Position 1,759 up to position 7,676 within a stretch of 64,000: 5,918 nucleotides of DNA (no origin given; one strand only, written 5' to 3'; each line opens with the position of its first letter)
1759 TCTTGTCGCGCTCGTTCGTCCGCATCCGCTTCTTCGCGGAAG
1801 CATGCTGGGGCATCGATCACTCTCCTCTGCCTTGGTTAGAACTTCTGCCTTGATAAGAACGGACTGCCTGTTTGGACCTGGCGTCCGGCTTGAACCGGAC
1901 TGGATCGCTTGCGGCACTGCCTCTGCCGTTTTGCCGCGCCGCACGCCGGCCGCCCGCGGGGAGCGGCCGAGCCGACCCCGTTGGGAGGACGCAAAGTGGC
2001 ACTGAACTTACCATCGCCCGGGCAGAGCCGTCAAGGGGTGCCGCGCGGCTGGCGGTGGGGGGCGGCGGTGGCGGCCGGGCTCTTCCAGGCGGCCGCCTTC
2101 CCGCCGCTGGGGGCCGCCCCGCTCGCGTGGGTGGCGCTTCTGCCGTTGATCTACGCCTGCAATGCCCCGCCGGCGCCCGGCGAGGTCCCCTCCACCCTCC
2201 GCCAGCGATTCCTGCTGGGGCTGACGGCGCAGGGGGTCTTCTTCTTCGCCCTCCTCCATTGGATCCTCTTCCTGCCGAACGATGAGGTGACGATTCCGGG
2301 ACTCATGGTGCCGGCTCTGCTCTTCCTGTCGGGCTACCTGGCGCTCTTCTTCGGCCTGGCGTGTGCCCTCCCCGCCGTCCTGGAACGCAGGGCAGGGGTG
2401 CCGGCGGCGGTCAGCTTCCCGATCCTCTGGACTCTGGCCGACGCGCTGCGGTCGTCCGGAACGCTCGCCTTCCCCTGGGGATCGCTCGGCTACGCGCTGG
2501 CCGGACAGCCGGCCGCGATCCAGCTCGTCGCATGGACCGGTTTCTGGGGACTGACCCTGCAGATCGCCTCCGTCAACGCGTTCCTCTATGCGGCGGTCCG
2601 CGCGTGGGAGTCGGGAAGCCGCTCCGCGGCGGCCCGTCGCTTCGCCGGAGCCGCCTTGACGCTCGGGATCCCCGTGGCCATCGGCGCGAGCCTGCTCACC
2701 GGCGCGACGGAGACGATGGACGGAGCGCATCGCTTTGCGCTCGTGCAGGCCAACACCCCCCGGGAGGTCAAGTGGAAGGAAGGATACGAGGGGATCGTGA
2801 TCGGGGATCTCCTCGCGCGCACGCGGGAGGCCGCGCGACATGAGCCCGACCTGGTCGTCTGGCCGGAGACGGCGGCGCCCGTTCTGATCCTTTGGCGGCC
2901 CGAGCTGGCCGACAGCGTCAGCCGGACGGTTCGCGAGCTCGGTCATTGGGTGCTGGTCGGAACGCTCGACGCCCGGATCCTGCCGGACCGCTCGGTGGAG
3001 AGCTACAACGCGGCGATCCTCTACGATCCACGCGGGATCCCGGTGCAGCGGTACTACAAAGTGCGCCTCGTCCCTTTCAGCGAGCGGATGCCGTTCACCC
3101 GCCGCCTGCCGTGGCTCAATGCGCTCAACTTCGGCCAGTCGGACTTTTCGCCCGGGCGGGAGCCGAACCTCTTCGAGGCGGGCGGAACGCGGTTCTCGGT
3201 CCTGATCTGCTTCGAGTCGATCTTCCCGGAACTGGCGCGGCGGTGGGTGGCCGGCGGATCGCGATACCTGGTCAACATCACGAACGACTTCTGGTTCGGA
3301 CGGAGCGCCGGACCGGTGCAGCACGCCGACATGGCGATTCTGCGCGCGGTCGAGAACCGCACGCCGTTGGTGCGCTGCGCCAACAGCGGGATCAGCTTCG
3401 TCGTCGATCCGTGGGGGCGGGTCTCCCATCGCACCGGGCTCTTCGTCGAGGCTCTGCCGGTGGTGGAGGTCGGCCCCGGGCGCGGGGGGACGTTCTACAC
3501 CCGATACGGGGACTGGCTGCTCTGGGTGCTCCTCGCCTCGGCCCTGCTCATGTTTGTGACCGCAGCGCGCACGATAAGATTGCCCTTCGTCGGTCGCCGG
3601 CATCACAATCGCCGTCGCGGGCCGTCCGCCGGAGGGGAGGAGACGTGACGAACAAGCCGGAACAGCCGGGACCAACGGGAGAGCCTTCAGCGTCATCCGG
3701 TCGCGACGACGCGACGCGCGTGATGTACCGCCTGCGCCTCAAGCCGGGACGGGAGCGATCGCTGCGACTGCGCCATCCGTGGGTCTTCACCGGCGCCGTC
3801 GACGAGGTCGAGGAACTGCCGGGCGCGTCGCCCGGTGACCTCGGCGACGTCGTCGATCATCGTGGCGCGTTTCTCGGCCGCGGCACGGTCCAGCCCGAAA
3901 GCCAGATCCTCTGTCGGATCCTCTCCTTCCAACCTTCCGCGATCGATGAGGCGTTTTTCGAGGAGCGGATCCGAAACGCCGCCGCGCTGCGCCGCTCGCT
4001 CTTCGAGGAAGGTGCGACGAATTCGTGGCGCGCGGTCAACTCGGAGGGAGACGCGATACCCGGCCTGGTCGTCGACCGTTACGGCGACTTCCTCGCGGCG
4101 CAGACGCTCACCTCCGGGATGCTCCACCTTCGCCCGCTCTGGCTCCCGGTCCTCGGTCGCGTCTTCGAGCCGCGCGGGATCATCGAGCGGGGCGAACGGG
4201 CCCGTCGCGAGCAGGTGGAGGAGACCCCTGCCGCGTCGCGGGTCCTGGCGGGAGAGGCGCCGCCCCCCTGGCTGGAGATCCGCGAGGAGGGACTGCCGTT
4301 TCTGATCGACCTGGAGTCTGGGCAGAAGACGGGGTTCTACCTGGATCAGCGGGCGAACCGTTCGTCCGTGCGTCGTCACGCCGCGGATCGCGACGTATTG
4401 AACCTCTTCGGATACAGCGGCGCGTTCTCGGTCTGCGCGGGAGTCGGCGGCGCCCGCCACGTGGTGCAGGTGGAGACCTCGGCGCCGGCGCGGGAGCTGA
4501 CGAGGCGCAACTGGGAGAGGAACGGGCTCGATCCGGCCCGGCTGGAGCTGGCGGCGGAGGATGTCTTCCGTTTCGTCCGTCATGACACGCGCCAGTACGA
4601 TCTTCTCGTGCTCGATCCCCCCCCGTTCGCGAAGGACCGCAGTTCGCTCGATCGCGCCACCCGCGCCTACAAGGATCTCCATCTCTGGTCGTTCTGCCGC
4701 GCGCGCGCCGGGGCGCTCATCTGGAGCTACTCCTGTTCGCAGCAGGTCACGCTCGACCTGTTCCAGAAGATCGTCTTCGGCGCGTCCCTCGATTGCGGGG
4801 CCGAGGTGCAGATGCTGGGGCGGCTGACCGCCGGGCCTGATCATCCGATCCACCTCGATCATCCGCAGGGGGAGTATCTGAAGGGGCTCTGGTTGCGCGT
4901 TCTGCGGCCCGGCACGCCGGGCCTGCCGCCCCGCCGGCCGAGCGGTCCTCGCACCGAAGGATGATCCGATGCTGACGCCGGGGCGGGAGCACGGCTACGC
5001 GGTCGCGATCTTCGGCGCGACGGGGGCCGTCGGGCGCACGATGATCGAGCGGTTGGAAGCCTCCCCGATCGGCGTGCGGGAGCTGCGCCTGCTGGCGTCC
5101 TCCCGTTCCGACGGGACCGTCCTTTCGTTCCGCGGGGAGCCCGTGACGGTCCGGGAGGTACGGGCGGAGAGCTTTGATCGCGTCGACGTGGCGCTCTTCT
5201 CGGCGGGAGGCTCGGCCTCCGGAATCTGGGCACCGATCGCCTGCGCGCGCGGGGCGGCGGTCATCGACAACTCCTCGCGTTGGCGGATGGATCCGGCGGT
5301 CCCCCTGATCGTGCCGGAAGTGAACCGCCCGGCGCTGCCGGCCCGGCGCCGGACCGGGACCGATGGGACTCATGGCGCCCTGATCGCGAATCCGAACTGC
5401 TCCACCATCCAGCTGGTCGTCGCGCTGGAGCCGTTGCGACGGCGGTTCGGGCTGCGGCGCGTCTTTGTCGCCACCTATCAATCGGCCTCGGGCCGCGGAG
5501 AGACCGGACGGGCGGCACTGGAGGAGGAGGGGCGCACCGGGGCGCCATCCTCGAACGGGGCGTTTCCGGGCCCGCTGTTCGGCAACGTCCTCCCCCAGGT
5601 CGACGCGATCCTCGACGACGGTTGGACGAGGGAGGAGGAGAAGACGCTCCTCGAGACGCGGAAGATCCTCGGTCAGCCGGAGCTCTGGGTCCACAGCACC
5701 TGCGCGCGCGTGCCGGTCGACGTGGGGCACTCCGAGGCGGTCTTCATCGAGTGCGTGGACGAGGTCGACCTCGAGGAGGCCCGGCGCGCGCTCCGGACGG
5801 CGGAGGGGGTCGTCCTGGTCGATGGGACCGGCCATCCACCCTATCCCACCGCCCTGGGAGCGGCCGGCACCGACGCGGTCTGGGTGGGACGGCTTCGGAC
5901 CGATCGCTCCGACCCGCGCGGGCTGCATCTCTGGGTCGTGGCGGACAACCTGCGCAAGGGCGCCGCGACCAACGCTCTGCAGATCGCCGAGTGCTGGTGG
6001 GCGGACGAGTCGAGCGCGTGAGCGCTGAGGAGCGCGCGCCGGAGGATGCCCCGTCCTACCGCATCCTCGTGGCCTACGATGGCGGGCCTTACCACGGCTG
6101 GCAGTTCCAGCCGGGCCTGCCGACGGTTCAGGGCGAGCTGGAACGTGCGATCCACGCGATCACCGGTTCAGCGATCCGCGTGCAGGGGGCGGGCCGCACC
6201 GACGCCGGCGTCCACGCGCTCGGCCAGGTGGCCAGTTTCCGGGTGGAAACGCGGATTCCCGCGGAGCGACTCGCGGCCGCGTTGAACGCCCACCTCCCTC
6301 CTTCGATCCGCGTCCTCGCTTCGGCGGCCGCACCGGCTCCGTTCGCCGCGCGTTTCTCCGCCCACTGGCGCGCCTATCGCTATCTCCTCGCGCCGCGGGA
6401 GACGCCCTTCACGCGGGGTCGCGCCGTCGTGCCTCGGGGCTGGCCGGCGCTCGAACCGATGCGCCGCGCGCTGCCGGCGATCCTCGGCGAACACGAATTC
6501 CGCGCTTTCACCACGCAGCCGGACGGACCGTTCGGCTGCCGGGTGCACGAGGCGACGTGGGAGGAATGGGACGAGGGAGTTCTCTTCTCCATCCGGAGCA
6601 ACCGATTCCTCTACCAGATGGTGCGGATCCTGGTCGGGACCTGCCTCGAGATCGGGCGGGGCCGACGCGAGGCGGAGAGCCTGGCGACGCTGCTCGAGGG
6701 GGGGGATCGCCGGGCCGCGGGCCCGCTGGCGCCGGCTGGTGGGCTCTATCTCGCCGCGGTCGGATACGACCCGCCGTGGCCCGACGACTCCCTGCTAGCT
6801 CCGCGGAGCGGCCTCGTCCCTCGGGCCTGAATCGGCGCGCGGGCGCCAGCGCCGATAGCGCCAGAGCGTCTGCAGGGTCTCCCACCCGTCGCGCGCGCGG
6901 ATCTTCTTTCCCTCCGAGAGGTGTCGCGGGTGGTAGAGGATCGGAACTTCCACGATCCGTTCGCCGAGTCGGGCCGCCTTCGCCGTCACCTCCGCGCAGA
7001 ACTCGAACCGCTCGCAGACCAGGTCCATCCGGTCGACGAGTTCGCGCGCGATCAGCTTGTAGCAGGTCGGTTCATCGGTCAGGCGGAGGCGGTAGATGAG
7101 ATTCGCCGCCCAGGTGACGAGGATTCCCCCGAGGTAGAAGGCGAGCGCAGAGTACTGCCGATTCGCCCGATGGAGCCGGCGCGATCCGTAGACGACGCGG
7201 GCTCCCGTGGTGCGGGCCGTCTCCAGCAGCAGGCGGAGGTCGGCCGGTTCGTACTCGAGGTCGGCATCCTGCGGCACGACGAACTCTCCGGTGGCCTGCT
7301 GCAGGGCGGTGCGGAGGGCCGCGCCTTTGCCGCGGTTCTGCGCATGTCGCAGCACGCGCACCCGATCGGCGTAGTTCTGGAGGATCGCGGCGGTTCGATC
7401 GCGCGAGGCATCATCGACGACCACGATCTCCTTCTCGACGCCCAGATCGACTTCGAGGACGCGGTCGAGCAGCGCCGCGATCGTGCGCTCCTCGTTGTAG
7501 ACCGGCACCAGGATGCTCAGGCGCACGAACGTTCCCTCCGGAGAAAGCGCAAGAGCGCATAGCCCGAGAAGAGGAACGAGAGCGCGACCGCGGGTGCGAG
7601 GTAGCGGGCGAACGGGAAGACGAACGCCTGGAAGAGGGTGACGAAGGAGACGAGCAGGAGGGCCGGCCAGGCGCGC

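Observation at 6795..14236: Candidate periplasmic glycosylation cassette: giant Pro/Thr-linker Fn3 protein followed by ArnT/PMT-like GT-C and a polyprenyl-P-sugar GT2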

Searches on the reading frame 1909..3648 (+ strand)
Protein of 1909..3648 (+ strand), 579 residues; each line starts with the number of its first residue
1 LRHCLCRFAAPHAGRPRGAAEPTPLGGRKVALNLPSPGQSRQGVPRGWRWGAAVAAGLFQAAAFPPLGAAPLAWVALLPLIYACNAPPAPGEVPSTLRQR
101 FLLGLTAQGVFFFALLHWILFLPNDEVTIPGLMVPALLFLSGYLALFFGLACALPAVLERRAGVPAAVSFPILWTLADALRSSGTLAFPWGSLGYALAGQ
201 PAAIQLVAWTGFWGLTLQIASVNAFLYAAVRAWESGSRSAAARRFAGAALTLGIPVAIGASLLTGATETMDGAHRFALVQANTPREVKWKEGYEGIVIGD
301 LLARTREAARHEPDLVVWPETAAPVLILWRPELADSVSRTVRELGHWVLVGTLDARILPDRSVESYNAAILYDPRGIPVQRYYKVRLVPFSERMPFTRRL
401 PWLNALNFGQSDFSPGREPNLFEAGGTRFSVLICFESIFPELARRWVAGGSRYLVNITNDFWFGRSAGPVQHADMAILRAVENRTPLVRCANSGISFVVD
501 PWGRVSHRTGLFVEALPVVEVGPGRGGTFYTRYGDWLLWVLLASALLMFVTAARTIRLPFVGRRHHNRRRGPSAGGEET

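Call 13: search_protein_families(library=pfam, proteins=[window:1909-3648:+], max_evalue=0.001)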
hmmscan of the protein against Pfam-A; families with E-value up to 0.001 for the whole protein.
window:1909-3648:+ (579 aa): 2 families
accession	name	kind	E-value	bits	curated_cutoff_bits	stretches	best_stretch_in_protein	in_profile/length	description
PF00795.27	CN_hydrolase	-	2e-28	99.9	23.2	1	298-521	18-246/256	Carbon-nitrogen hydrolase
PF20154.4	LNT_N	-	7.8e-27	94.8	27.1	1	56-224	1-158/159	Apolipoprotein N-acyltransferase N-terminal domain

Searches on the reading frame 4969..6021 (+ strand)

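Call 13: search_protein_families(library=pfam, proteins=[window:4969-6021:+], max_evalue=0.001)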
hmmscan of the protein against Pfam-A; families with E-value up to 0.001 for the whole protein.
window:4969-6021:+ (350 aa): 2 families
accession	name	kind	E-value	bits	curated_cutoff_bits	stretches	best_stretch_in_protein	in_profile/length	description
PF02774.23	Semialdhyde_dhC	-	9.1e-41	140.5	26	1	153-330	1-184/184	Semialdehyde dehydrogenase, dimerisation domain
PF01118.30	Semialdhyde_dh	-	3.2e-29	102.2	26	1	12-123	2-118/121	Semialdehyde dehydrogenase, NAD binding domain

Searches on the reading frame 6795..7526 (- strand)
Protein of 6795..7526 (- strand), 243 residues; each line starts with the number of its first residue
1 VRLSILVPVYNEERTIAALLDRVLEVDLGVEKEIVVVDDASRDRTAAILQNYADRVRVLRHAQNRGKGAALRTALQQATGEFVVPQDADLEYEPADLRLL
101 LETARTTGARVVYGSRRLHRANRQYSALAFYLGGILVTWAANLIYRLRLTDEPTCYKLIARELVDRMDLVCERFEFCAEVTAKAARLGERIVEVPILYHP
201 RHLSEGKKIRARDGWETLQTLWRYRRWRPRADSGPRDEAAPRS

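Call 7: search_protein_families(library=pfam, proteins=[window:6795-7526:-], max_evalue=0.01)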
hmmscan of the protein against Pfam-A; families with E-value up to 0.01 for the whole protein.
window:6795-7526:- (243 aa): 3 families
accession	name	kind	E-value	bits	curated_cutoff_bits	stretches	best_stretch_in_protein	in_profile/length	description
PF00535.33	Glycos_transf_2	-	9.3e-35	120.5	23.3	1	4-124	1-123/168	Glycosyl transferase family 2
PF13641.12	Glyco_tranf_2_3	-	2.1e-09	38.2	27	1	3-126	3-133/230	Glycosyltransferase like family 2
PF13704.12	Glyco_tranf_2_4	-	1.1e-05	26.2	27.5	1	11-89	2-81/98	Glycosyl transferase family 2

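Call 8: search_protein_families(library=ncbifam, proteins=[window:6795-7526:-], max_evalue=0.01)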
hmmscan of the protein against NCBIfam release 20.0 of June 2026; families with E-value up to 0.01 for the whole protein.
window:6795-7526:- (243 aa): 28 families (the best 25 are shown)
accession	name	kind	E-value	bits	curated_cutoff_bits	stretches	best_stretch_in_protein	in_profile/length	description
TIGR04182.1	glyco_TIGR04182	equivalog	2.3e-28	99.5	325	1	4-225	3-218/293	S-layer glycoprotein N-glycosyltransferase AglJ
NF047588.1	GlcsyltransPgfSStrep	equivalog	1.1e-17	64.3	500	1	1-172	1-172/308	glycosyltransferase PgfS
TIGR03937.1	PgaC_IcaA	equivalog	5.3e-17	61.9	422.3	1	3-101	47-147/407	poly-beta-1,6-N-acetyl-D-glucosamine synthase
NF007986.1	PRK10714.1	equivalog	1.1e-16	60.8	529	1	2-207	7-209/316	undecaprenyl-phosphate 4-deoxy-4-formamido-L-arabinose transferase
NF058614.1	PPMAGASynPpgS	equivalog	1.6e-16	60.4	370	1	5-207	4-207/226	polyprenyl-phospho-N-acetylgalactosaminyl synthase PpgS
TIGR03965.1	mycofact_glyco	equivalog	1e-15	57.6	280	1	3-112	76-187/467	mycofactocin biosynthesis glycosyltransferase MftF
NF041391.1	DPhHxTase_Halo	equivalog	1.9e-14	53.2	375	1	9-202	3-187/213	dolichyl-phosphate hexose transferase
NF007482.0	PRK10073.1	equivalog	3.5e-14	52.5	423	1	2-106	7-112/334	glycosyltransferase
NF041875.1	EPS_EpsD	equivalog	2e-13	50.5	370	1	3-123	1-123/325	exopolysaccharide biosynthesis glycosyltransferase EpsD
TIGR04283.1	glyco_like_mftF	equivalog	4.3e-13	49.4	182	1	3-111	1-104/221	TIGR04283 family arsenosugar biosynthesis glycosyltransferase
NF010496.0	PRK13915.1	equivalog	4.8e-12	45.6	262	1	2-91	32-128/307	glucosyl-3-phosphoglycerate synthase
NF047683.1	TeichurnBiosyTuaG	equivalog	1.2e-11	44.8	400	1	3-101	8-108/252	teichuronic acid biosynthesis protein TuaG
NF053739.1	GlytfEpsEBac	equivalog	4.2e-11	42.3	450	1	3-89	3-92/265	glycosyltransferase EpsE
NF038302.1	EPS_HpsE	equivalog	5e-09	35.6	300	1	2-89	2-96/307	hormogonium polysaccharide biosynthesis glycosyltransferase HpsE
TIGR04242.1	nodulat_NodC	equivalog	2.4e-08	33.3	550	1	4-106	51-158/395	chitooligosaccharide synthase NodC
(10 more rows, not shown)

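Call 26: search_solved_structures(query=window:6795-7526:-, max_evalue=0.001)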
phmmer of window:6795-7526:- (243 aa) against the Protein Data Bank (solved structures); distinct sequences matched with E-value up to 0.001: 26.
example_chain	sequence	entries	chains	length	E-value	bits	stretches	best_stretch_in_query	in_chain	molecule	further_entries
5mlz_A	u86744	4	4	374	2.5e-19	73.1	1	1-232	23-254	Dolichol monophosphate mannose synthase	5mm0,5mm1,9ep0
5eke_A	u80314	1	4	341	6.5e-14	55.4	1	2-132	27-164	Uncharacterized glycosyltransferase sll0501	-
5ekp_C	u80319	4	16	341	6.6e-14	55.4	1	2-132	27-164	Uncharacterized glycosyltransferase sll0501 | Glycosyltransferase sll0501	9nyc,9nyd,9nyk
9nye_A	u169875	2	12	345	6.8e-14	55.3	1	2-132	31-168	Glycosyltransferase sll0501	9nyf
6yv7_B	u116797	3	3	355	7e-12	48.7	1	2-94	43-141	Glycosyl transferase, family 2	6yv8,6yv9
6yv7_A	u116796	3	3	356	7e-12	48.7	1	2-94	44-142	Glycosyl transferase, family 2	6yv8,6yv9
9hwj_A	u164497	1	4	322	9.9e-12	48.2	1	2-207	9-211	Undecaprenyl-phosphate 4-deoxy-4-formamido-L-arabinose transferase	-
2z87_A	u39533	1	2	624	2.5e-11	47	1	3-115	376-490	Chondroitin synthase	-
2z86_A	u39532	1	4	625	2.5e-11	46.9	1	3-115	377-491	Chondroitin synthase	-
5tze_C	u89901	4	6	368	1.1e-10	44.8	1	1-89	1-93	Glycosyl transferase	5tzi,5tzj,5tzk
5tz8_A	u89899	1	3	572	2.2e-10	43.8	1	1-89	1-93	Glycosyl transferase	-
9bhc_C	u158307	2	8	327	9.3e-10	41.8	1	2-206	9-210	Undecaprenyl-phosphate 4-deoxy-4-formamido-L-arabinose transferase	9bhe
8vxh_A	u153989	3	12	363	1.2e-09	41.4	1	2-206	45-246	Undecaprenyl-phosphate 4-deoxy-4-formamido-L-arabinose transferase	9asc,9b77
6p61_A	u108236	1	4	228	2.8e-09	40.2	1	3-96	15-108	Glycosyltransferase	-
9omm_A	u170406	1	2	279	7.8e-09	38.8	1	3-132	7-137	Glycosyltransferase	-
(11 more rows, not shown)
